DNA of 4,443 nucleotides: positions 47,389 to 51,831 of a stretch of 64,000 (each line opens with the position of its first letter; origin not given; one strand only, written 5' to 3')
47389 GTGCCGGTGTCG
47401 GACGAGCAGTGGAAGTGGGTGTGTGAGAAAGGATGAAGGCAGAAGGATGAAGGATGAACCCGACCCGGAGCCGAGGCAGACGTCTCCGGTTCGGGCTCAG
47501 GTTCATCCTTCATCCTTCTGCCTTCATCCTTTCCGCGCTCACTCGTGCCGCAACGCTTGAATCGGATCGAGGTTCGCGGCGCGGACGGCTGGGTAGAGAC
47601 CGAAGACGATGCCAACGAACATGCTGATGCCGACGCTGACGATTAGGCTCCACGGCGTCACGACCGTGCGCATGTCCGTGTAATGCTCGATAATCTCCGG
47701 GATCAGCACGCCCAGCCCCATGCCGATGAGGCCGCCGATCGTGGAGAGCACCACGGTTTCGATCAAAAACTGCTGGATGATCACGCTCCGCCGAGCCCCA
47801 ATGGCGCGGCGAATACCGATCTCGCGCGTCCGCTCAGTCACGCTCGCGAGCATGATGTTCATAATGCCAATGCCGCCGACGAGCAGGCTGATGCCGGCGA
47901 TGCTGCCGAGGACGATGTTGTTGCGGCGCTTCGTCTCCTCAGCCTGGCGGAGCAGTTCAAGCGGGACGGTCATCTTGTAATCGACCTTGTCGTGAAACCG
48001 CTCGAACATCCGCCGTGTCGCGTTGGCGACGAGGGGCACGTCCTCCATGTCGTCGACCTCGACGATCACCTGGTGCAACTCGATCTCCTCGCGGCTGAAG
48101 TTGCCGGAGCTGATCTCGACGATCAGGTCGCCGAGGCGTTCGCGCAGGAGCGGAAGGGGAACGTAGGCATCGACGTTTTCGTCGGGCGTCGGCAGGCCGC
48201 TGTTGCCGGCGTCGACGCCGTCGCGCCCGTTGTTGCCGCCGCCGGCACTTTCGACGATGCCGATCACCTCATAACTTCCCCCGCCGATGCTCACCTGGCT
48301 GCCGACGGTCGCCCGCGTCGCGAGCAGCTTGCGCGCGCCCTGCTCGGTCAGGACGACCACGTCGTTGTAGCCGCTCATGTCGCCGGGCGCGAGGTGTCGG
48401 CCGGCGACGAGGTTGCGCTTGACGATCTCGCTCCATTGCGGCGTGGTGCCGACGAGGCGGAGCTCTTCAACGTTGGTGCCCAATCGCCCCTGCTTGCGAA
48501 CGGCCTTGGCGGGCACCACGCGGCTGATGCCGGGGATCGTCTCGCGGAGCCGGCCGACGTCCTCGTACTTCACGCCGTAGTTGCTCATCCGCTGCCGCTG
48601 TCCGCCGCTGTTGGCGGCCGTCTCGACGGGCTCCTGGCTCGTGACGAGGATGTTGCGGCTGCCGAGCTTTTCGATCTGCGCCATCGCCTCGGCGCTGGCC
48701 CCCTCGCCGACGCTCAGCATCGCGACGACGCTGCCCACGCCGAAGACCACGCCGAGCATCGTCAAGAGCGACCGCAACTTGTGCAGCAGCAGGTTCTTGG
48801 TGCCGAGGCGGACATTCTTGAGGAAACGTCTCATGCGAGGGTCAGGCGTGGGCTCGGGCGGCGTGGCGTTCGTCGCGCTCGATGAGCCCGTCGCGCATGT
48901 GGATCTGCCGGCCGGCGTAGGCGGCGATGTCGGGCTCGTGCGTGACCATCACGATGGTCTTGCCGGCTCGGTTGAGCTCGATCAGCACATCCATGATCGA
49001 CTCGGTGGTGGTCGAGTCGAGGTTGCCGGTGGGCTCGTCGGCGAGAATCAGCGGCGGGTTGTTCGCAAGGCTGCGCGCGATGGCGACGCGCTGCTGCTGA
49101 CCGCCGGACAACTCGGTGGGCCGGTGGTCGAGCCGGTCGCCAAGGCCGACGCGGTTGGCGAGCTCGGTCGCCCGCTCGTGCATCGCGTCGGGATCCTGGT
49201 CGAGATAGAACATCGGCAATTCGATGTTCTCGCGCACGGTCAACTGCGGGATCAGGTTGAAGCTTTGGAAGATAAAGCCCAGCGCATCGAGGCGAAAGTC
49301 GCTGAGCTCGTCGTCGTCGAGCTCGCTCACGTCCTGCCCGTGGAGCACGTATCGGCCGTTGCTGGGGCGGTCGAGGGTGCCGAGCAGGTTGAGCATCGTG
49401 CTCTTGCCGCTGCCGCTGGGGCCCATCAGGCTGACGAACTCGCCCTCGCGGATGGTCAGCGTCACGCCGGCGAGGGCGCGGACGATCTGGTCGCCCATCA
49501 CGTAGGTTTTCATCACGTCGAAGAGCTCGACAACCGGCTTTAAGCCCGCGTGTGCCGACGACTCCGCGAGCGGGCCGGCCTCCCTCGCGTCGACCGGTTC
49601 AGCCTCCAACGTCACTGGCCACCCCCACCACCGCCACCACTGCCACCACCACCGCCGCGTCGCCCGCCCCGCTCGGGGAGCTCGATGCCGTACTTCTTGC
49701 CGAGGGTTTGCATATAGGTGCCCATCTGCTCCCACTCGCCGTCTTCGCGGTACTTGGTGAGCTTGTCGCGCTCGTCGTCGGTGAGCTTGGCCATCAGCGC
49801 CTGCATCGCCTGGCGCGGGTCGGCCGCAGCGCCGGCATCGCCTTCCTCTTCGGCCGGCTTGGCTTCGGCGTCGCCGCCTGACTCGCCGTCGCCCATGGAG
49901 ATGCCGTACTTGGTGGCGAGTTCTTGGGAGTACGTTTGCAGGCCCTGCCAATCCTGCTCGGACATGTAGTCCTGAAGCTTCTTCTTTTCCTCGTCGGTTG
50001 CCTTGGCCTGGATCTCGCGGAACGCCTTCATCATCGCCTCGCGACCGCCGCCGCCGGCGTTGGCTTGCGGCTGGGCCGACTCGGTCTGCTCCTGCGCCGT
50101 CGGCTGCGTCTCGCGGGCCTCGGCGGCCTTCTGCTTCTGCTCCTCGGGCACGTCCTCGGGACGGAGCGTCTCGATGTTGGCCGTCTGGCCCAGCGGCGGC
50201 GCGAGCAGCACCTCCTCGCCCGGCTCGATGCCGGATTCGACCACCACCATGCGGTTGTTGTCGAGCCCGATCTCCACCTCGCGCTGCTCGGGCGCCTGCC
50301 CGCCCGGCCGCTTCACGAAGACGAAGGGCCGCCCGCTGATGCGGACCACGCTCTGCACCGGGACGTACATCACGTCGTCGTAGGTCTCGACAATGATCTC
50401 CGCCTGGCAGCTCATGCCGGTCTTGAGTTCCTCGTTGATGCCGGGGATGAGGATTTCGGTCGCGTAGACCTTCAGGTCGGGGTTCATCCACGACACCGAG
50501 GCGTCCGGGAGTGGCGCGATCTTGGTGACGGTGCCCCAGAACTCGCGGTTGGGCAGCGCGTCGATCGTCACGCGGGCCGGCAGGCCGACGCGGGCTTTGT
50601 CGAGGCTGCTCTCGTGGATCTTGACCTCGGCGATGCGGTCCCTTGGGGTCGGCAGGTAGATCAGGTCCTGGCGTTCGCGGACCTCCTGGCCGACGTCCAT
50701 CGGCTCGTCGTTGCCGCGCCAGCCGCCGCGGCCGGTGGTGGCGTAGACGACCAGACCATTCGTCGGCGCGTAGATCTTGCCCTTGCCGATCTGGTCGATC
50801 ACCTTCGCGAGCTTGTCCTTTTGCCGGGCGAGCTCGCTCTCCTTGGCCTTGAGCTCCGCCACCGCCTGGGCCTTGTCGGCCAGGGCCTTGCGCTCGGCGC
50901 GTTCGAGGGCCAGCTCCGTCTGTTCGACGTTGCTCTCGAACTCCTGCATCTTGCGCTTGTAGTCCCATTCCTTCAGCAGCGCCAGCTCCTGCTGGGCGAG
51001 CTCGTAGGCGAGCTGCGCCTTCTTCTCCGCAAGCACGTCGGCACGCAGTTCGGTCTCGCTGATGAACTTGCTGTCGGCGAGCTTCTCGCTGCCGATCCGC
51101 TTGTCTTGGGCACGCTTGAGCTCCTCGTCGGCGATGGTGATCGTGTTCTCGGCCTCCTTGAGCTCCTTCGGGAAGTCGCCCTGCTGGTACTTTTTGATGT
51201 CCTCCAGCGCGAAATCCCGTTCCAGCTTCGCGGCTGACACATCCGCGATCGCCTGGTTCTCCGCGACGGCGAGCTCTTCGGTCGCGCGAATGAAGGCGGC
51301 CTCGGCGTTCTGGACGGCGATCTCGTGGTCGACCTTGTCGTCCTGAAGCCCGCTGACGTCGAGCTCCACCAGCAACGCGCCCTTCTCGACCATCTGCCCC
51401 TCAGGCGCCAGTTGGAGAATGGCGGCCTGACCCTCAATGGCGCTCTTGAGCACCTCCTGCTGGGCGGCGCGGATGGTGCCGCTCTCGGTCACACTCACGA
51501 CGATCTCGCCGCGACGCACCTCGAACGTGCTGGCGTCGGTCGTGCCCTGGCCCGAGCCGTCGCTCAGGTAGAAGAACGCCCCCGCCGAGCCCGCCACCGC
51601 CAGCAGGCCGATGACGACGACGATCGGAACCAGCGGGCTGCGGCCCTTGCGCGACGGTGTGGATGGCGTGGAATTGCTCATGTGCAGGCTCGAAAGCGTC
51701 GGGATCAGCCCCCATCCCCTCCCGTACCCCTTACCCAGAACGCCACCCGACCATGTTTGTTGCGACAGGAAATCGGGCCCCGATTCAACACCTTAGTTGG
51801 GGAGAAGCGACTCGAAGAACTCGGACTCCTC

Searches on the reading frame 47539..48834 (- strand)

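Call 30: search_protein_families(library=pfam, proteins=[window:47539-48834:-], max_evalue=0.0001)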
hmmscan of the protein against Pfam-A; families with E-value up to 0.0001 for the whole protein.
window:47539-48834:- (431 aa): 2 families
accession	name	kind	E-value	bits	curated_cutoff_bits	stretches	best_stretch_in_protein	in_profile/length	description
PF12704.14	MacB_PCD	-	1e-31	111.3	27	1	22-274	1-205/207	MacB-like periplasmic core domain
PF02687.27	FtsX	-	8.9e-22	77.8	25.5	1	311-424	2-120/120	FtsX-like permease C-terminal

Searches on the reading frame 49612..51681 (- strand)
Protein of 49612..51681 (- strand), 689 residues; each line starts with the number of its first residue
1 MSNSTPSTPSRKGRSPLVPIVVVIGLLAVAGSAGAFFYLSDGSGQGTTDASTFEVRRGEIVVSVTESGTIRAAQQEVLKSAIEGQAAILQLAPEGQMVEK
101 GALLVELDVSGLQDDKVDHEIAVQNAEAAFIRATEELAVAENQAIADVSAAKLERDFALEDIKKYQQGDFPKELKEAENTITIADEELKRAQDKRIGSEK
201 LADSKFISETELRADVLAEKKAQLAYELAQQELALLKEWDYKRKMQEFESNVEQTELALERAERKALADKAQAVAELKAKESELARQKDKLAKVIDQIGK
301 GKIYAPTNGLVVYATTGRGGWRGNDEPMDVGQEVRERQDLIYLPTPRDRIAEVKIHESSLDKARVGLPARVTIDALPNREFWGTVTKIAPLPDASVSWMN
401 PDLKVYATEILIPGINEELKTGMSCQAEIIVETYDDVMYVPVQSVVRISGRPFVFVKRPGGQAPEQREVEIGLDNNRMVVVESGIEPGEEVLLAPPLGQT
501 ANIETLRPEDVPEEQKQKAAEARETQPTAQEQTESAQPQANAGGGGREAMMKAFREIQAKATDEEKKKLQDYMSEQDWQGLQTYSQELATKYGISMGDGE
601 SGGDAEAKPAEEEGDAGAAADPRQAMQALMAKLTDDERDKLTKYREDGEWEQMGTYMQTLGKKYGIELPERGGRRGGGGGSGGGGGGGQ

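Call 30: search_protein_families(library=pfam, proteins=[window:49612-51681:-], max_evalue=0.0001)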
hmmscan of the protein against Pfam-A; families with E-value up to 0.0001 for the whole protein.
window:49612-51681:- (689 aa): 2 families
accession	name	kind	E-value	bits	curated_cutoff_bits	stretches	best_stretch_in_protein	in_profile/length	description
PF13437.12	HlyD_3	-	8.4e-06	26.9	22.2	0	329-398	16-86/106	HlyD family secretion protein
PF16576.10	HlyD_D23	-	1.1e-05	25.3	30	0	330-393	126-189/214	Barrel-sandwich domain of CusB or HlyD membrane-fusion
